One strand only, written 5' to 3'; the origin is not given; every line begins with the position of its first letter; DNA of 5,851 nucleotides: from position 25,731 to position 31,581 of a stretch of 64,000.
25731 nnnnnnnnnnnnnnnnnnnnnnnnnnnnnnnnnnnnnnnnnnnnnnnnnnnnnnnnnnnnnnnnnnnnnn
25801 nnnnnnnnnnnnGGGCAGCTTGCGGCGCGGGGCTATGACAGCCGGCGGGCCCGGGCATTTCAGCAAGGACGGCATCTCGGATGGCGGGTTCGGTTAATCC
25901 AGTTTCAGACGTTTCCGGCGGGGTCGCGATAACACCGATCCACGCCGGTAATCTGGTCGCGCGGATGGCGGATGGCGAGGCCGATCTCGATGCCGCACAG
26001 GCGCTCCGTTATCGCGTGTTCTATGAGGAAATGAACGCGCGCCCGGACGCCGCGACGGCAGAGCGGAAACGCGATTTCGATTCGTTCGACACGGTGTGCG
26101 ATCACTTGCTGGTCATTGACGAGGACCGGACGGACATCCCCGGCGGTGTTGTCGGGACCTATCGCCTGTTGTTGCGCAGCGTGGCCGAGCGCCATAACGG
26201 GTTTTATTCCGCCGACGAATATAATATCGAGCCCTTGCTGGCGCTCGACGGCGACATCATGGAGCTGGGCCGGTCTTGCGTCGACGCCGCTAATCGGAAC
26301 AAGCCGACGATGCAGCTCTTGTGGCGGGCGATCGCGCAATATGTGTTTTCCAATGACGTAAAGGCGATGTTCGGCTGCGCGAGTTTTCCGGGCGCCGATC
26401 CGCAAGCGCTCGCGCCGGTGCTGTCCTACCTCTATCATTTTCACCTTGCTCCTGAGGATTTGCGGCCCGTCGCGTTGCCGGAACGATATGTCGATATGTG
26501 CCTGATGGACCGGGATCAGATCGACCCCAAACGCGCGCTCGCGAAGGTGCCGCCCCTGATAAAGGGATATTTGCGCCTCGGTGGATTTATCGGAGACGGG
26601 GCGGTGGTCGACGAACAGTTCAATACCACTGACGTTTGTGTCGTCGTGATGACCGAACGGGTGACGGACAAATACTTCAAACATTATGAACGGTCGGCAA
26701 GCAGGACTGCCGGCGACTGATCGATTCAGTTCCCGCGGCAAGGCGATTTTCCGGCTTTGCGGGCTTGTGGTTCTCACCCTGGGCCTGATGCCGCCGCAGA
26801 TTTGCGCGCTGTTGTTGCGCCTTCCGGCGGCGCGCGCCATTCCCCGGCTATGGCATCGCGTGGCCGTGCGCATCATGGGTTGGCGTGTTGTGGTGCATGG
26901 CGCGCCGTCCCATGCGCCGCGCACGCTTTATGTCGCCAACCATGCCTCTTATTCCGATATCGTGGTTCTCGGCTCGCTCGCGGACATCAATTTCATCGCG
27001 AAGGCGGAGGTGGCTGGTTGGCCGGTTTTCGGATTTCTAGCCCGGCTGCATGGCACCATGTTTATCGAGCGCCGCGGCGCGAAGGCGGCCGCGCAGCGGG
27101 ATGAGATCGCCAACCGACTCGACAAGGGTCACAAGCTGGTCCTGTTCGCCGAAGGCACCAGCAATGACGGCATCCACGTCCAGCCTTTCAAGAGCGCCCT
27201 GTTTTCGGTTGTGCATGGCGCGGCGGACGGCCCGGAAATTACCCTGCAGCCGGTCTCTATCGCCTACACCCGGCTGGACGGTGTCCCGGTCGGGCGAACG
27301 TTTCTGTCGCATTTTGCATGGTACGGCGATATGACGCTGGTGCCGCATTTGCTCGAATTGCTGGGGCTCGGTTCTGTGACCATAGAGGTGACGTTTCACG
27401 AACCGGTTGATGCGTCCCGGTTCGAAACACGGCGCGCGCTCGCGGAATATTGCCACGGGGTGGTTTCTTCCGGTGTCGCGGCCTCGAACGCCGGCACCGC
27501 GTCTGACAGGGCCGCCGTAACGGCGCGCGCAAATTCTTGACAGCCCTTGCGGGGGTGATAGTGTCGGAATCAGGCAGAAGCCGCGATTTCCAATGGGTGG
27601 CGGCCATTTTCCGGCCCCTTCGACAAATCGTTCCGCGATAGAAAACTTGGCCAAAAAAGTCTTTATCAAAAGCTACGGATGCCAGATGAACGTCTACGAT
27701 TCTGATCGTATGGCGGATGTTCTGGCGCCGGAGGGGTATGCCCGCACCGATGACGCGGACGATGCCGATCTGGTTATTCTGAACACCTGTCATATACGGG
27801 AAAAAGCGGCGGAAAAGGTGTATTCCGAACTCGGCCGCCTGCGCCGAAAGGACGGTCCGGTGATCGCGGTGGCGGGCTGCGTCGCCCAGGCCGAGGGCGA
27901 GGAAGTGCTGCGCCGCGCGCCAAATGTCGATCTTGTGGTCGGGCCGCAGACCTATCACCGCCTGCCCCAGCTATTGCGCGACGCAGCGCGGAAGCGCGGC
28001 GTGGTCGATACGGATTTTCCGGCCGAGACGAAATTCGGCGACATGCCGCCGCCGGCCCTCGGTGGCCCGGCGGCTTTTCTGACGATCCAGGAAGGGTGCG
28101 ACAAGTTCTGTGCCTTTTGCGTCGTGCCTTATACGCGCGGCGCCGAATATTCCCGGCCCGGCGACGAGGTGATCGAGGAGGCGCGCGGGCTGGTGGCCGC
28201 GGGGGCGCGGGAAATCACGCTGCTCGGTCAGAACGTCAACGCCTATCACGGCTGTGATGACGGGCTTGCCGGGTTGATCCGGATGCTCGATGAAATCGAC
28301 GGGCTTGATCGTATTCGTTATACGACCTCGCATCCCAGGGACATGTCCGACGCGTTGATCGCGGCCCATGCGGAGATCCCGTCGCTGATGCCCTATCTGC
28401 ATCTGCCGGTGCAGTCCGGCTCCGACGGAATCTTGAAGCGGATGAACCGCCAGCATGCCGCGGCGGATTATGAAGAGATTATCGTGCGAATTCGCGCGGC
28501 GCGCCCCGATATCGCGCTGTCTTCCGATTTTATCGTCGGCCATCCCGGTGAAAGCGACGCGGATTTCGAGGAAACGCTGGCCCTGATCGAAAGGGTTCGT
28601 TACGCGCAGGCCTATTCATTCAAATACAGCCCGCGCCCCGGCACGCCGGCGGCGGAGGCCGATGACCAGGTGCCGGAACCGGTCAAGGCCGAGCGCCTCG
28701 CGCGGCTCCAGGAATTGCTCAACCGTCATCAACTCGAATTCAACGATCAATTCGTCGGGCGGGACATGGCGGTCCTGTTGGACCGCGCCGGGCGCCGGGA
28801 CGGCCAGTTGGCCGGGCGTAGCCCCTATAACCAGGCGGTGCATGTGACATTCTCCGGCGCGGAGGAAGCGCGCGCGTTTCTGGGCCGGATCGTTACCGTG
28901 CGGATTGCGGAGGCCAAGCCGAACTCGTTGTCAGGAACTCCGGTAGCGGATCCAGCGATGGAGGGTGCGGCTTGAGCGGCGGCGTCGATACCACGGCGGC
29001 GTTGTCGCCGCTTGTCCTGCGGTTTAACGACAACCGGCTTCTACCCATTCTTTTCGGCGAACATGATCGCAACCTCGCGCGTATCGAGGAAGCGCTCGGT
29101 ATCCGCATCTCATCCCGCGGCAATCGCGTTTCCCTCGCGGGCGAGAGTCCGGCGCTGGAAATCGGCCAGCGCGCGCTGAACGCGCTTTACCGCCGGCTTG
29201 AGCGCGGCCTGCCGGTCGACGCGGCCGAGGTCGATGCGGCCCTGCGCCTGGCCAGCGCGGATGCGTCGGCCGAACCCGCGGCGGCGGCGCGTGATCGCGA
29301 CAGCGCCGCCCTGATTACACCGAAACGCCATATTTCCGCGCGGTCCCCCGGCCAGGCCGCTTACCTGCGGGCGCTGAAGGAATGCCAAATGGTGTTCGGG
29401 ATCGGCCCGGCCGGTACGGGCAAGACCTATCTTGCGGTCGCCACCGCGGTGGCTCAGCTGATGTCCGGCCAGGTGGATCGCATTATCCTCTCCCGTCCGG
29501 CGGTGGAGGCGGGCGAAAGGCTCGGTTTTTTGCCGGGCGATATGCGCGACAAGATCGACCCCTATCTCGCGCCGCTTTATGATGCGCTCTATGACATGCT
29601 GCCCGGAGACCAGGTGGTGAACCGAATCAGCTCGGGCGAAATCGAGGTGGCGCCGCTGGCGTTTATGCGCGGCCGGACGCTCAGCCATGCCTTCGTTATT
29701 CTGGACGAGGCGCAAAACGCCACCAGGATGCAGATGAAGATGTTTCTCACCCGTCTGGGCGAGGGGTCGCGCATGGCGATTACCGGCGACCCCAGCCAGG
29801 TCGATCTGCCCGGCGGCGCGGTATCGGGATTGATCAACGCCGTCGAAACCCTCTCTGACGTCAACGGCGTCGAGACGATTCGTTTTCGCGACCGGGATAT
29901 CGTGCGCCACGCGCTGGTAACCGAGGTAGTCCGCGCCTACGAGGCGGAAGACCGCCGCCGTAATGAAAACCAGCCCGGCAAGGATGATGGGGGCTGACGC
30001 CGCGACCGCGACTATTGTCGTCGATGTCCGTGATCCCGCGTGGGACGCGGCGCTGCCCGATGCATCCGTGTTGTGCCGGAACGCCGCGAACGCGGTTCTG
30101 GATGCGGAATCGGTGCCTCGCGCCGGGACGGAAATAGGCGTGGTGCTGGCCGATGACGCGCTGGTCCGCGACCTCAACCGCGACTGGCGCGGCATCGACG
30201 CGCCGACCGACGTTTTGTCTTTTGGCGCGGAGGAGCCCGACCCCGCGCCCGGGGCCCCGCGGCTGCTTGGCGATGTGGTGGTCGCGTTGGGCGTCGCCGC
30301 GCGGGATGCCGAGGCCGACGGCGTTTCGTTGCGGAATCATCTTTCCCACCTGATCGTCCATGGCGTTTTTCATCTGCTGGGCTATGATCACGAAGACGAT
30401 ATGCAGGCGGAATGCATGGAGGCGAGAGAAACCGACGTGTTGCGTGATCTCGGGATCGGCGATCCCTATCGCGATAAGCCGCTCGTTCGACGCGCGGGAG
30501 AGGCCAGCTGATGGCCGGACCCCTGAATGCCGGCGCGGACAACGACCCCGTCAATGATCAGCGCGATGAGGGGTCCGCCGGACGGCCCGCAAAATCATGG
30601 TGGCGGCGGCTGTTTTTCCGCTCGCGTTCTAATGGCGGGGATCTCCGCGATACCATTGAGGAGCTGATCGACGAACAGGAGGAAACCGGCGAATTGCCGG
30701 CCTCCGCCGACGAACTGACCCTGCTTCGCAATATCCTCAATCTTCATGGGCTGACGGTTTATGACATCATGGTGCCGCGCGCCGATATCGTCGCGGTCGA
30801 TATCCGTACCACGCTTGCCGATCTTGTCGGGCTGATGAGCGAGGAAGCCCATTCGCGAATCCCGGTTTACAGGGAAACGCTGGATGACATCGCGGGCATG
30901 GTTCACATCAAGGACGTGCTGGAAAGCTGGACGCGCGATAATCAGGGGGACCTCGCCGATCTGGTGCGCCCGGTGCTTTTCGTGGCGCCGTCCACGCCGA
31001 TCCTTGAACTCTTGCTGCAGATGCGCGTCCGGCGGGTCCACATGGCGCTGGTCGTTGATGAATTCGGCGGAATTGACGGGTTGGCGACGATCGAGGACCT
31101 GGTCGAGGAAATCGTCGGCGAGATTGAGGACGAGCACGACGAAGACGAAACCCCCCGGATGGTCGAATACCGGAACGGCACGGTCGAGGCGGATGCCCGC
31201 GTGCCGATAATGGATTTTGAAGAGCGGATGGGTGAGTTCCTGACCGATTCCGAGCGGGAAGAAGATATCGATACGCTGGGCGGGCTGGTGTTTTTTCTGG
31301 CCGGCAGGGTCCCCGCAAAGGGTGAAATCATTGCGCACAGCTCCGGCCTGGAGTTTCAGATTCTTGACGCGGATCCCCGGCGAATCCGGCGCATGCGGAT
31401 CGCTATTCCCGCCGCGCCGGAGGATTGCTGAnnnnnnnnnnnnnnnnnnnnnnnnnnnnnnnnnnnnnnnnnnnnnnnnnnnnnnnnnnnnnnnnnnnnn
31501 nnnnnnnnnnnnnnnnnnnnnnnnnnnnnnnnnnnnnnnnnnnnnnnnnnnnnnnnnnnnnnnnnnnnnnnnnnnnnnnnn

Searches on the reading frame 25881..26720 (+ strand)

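Call 13: search_protein_families(library=pfam, proteins=[window:25881-26720:+])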
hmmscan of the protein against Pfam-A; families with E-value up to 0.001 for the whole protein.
window:25881-26720:+ (279 aa): 2 families
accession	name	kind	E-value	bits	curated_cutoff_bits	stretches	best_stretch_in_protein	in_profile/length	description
PF13444.12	Acetyltransf_5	-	5.9e-33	114.1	22.4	1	42-149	1-102/102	Acetyltransferase (GNAT) domain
PF21926.2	FeeM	-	3.7e-05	24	27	1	38-163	1-118/158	N-acyl amino acid synthase FeeM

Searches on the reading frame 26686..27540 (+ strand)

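Call 13: search_protein_families(library=pfam, proteins=[window:26686-27540:+])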
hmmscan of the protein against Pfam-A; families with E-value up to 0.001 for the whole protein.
window:26686-27540:+ (284 aa): 1 family
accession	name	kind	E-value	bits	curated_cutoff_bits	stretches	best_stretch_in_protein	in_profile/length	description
PF01553.26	Acyltransferase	-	1.8e-20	73.5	23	1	68-192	2-131/132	Acyltransferase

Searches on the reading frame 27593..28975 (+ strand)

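Call 13: search_protein_families(library=pfam, proteins=[window:27593-28975:+])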
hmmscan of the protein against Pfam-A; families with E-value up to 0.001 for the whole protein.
window:27593-28975:+ (460 aa): 3 families
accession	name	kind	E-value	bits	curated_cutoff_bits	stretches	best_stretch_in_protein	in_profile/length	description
PF00919.26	UPF0004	-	6.9e-32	109.8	27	1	22-117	1-98/98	Uncharacterized protein family UPF0004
PF04055.27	Radical_SAM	-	2e-25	90.3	29.5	1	164-332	2-166/166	Radical SAM superfamily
PF01938.26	TRAM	-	3.1e-07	30.6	21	1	387-451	3-61/61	TRAM domain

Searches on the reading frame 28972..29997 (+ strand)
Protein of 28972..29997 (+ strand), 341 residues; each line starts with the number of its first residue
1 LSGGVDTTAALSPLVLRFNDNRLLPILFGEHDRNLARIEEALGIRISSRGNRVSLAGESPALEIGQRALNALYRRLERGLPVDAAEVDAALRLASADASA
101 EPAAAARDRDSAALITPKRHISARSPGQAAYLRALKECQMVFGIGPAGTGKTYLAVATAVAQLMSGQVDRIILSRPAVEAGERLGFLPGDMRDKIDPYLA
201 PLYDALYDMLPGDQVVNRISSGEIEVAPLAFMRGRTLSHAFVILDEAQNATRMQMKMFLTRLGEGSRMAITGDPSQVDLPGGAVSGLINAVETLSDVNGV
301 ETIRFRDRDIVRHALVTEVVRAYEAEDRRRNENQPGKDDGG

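Call 13: search_protein_families(library=pfam, proteins=[window:28972-29997:+])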
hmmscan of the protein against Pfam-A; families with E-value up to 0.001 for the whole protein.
window:28972-29997:+ (341 aa): 4 families
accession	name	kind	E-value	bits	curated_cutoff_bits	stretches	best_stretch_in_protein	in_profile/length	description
PF02562.22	PhoH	-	8.5e-89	296.9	27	1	121-324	2-205/205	PhoH-like protein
PF13604.12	AAA_30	-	1.5e-08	35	27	1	125-307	3-158/191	AAA domain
PF13245.12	AAA_19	-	1e-05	26.2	25.1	1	139-277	12-129/134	AAA domain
PF00270.35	DEAD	-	0.00095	19.4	26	0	126-165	2-40/167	DEAD/DEAH box helicase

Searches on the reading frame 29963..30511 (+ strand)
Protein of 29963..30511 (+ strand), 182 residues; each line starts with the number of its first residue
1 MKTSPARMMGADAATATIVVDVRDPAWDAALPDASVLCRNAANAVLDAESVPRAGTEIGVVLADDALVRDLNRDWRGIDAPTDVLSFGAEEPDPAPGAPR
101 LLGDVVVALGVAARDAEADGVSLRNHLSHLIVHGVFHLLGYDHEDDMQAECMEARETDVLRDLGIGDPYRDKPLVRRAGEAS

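Call 13: search_protein_families(library=pfam, proteins=[window:29963-30511:+])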
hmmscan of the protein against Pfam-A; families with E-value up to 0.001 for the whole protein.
window:29963-30511:+ (182 aa): 1 family
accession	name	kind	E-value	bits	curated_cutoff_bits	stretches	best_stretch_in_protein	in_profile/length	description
PF02130.23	YbeY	-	3e-32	111.6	25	1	37-162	10-128/129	Endoribonuclease YbeY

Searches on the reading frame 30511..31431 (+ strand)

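Call 13: search_protein_families(library=pfam, proteins=[window:30511-31431:+])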
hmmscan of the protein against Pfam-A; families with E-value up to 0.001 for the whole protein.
window:30511-31431:+ (306 aa): 2 families
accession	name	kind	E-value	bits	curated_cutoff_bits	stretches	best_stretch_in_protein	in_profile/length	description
PF00571.33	CBS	-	9.4e-16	58.3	24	2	83-138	1-53/57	CBS domain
PF03471.22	CorC_HlyC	-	5.4e-15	55.6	27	1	222-299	5-79/81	Transporter associated domain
